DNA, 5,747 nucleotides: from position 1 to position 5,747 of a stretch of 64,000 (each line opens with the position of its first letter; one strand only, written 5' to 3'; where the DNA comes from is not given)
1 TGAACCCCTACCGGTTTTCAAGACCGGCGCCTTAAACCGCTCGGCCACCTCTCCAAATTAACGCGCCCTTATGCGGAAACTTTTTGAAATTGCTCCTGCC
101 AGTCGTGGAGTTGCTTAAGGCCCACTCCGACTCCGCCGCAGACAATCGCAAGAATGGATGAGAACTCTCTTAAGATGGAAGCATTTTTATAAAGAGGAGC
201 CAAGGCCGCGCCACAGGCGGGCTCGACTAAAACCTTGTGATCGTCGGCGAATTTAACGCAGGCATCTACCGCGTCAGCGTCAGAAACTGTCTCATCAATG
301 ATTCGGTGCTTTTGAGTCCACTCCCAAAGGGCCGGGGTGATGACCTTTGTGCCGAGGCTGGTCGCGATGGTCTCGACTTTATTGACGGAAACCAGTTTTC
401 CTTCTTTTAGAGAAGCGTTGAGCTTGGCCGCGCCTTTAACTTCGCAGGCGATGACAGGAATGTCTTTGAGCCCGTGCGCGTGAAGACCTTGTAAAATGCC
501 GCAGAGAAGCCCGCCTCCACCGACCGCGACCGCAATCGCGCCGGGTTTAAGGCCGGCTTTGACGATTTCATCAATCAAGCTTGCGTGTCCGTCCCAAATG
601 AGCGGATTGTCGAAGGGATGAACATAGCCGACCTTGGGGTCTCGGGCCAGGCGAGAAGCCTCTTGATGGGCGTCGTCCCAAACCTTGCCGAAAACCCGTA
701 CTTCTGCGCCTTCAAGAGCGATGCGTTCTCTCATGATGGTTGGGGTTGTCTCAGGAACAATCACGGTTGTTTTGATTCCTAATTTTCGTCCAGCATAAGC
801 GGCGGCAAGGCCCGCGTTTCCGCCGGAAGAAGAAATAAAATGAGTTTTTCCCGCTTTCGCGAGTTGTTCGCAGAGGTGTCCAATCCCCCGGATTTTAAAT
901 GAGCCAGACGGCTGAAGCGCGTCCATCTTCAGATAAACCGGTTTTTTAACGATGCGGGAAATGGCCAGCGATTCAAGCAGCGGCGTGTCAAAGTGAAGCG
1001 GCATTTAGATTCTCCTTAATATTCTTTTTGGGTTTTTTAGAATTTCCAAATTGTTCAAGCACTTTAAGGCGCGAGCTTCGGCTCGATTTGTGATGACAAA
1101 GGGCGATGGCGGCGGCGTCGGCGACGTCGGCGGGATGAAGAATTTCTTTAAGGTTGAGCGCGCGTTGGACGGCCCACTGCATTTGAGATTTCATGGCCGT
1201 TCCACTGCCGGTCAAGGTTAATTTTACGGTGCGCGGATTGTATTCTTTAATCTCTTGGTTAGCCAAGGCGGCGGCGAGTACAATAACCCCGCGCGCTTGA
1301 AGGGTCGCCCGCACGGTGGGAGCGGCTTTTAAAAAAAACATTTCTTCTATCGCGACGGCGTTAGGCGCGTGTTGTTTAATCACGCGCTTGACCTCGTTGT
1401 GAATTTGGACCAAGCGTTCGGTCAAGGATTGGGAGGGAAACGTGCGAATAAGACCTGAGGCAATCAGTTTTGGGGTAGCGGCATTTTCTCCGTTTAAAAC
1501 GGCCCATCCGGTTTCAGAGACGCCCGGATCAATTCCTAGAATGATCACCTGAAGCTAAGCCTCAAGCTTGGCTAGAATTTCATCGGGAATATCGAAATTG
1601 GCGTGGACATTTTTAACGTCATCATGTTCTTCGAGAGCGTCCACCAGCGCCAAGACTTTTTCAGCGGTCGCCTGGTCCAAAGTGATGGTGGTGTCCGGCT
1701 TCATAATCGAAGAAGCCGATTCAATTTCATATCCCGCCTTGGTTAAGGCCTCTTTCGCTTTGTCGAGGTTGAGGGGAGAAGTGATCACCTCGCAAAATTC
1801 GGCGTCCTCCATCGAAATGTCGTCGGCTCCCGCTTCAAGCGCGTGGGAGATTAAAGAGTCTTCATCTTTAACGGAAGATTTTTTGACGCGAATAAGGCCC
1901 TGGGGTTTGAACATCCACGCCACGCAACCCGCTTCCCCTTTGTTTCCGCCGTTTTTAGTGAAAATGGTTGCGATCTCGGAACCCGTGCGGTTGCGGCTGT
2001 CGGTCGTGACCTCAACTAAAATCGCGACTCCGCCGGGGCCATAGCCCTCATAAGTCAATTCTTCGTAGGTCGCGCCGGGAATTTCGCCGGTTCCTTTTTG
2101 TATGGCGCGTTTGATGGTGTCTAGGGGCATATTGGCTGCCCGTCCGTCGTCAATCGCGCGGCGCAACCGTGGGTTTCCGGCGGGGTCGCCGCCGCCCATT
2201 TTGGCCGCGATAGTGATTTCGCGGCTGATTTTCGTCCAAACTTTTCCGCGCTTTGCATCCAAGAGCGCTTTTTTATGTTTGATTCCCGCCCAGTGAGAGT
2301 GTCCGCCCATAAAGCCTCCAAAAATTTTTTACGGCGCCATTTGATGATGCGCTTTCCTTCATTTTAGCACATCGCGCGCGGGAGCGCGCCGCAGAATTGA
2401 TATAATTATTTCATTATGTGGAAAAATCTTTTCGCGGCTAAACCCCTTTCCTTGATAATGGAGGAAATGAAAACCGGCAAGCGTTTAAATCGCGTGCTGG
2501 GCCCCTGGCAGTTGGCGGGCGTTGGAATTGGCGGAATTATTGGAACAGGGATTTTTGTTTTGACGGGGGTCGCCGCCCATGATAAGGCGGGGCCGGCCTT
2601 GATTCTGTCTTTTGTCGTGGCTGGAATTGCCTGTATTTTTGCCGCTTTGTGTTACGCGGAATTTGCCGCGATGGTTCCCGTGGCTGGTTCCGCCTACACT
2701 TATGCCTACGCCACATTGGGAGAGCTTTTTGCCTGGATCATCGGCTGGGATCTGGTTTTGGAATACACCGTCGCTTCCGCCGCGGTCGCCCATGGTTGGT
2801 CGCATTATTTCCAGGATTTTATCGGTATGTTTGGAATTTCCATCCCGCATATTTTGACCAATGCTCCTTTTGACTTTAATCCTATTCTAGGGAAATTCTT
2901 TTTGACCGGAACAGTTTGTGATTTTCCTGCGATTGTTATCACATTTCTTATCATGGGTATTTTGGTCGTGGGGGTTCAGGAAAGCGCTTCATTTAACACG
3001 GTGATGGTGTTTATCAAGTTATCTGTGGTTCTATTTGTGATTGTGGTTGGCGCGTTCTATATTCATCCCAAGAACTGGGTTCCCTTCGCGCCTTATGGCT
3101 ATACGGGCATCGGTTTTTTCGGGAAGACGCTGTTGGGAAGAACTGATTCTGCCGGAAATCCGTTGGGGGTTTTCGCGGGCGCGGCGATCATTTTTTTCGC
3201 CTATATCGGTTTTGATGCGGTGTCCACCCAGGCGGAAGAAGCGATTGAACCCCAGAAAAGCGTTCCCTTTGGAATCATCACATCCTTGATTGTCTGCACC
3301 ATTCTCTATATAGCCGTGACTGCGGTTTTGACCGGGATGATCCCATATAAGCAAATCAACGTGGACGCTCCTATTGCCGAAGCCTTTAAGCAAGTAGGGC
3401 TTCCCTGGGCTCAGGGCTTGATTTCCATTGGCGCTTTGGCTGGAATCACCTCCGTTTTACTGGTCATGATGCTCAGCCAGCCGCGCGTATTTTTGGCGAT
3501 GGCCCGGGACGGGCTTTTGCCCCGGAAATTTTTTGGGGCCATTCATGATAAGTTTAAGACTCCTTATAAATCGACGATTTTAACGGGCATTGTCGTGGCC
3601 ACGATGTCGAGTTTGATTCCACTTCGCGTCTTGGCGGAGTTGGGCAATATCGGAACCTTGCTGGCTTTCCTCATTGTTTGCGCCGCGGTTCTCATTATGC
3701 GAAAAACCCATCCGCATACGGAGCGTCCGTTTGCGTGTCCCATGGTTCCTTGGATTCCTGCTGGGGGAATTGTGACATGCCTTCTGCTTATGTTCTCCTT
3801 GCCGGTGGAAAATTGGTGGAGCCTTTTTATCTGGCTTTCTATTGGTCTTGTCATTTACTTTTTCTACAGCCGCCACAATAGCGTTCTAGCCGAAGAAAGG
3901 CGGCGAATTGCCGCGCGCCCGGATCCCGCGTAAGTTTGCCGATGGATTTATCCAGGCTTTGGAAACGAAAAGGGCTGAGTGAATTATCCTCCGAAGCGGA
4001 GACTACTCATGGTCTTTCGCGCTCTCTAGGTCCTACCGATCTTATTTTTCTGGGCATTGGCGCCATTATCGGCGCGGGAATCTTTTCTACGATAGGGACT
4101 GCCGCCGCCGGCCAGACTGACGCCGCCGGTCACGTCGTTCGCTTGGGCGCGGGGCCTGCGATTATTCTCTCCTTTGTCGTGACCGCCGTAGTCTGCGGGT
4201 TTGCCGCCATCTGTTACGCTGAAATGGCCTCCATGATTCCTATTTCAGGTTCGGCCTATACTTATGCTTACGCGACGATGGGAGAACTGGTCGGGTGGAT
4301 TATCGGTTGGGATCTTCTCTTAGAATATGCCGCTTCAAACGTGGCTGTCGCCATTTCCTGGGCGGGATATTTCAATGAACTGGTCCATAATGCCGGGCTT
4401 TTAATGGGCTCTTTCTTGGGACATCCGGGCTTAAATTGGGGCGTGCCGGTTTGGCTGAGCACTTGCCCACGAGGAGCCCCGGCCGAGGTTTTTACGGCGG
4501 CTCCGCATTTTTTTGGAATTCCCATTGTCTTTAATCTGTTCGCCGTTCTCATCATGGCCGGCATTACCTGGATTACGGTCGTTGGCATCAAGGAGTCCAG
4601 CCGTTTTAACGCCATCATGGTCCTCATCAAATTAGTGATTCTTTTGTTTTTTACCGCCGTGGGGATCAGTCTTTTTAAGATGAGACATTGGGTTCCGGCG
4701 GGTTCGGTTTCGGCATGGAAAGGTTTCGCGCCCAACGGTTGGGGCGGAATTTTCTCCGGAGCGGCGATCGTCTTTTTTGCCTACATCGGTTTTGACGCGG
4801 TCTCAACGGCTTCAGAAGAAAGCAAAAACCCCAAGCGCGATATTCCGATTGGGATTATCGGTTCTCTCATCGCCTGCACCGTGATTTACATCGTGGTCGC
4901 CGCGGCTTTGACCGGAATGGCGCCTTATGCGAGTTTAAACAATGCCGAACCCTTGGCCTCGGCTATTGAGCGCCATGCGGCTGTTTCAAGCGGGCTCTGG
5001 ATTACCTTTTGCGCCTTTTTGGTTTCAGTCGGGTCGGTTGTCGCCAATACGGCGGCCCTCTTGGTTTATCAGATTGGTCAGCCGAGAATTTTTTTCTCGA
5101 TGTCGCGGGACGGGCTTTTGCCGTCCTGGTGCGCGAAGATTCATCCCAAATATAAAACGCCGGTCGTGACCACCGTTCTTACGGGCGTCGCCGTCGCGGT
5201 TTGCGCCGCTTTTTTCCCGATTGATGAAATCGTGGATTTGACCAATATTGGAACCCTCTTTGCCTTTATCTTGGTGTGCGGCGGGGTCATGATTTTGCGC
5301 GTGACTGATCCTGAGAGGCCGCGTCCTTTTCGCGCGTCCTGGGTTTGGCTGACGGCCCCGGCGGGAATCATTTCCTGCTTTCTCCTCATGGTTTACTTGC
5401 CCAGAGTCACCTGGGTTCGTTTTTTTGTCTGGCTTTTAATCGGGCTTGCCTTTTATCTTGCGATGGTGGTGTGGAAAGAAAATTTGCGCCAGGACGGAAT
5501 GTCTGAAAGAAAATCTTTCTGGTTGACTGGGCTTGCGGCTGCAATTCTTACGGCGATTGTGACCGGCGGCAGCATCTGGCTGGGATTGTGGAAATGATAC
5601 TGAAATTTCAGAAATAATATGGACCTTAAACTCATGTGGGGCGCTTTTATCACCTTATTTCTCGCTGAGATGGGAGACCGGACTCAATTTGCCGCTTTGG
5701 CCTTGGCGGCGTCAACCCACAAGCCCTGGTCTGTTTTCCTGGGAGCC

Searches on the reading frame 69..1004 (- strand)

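Call 41: search_protein_families(library=pfam, proteins=[window:69-1004:-], max_evalue=0.00001)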
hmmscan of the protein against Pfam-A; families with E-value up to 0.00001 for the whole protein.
window:69-1004:- (311 aa): 1 family
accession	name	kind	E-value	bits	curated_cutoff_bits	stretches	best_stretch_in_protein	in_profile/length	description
PF00291.31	PALP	-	1.8e-74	251.2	35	1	4-290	5-295/295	Pyridoxal-phosphate dependent enzyme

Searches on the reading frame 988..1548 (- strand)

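Call 41: search_protein_families(library=pfam, proteins=[window:988-1548:-], max_evalue=0.00001)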
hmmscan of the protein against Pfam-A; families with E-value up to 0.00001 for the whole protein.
window:988-1548:- (186 aa): 1 family
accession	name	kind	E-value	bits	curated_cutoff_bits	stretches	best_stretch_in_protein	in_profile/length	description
PF02075.23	RuvC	-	4e-41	140.8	22.2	1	3-152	1-148/148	Crossover junction endodeoxyribonuclease RuvC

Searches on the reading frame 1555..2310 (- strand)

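Call 41: search_protein_families(library=pfam, proteins=[window:1555-2310:-], max_evalue=0.00001)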
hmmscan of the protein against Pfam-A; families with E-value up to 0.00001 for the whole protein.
window:1555-2310:- (251 aa): 2 families
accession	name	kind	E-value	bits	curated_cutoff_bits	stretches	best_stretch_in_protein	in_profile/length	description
PF01709.26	Transcrip_reg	-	2.1e-55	187.3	27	1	82-239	1-160/160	TACO1/YebC second and third domain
PF20772.2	TACO1_YebC_N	-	1.9e-30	105.6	36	1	5-76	1-73/73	TACO1/YebC protein N-terminal domain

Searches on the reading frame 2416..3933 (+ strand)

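Call 41: search_protein_families(library=pfam, proteins=[window:2416-3933:+], max_evalue=0.00001)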
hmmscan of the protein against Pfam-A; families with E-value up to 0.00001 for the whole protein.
window:2416-3933:+ (505 aa): 3 families
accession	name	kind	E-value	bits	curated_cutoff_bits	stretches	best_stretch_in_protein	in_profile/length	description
PF13520.12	AA_permease_2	-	7.1e-58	197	27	1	28-479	1-425/427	Amino acid permease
PF00324.27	AA_permease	-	1.1e-47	163.3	24.6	1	37-473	6-428/470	Amino acid permease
PF13906.12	AA_permease_C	-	2e-13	50.7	27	1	439-489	1-51/51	C-terminus of AA_permease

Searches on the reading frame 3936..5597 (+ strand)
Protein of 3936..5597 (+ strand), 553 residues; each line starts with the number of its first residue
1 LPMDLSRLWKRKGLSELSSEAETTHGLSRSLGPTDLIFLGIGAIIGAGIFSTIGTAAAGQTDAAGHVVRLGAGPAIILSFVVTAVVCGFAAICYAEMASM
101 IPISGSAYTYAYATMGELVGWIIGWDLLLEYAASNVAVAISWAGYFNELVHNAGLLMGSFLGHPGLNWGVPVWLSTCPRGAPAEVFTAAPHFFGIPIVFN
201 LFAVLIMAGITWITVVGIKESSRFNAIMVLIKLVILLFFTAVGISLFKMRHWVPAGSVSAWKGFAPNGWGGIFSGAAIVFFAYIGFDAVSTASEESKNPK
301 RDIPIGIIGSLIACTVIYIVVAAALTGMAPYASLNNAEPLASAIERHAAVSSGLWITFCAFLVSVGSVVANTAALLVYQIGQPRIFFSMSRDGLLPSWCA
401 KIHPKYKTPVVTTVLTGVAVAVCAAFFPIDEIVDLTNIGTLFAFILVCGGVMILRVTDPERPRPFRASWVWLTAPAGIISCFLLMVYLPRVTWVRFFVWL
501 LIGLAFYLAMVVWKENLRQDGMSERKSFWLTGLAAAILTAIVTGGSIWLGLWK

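Call 41: search_protein_families(library=pfam, proteins=[window:3936-5597:+], max_evalue=0.00001)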
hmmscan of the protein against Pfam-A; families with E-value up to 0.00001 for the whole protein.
window:3936-5597:+ (553 aa): 3 families
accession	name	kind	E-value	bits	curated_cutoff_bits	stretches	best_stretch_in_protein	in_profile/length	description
PF13520.12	AA_permease_2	-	5.6e-58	197.3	27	1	32-500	2-421/427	Amino acid permease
PF00324.27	AA_permease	-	5.8e-31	108.1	24.6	1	36-519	2-463/470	Amino acid permease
PF13906.12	AA_permease_C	-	3.8e-06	27.3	27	1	477-513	13-49/51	C-terminus of AA_permease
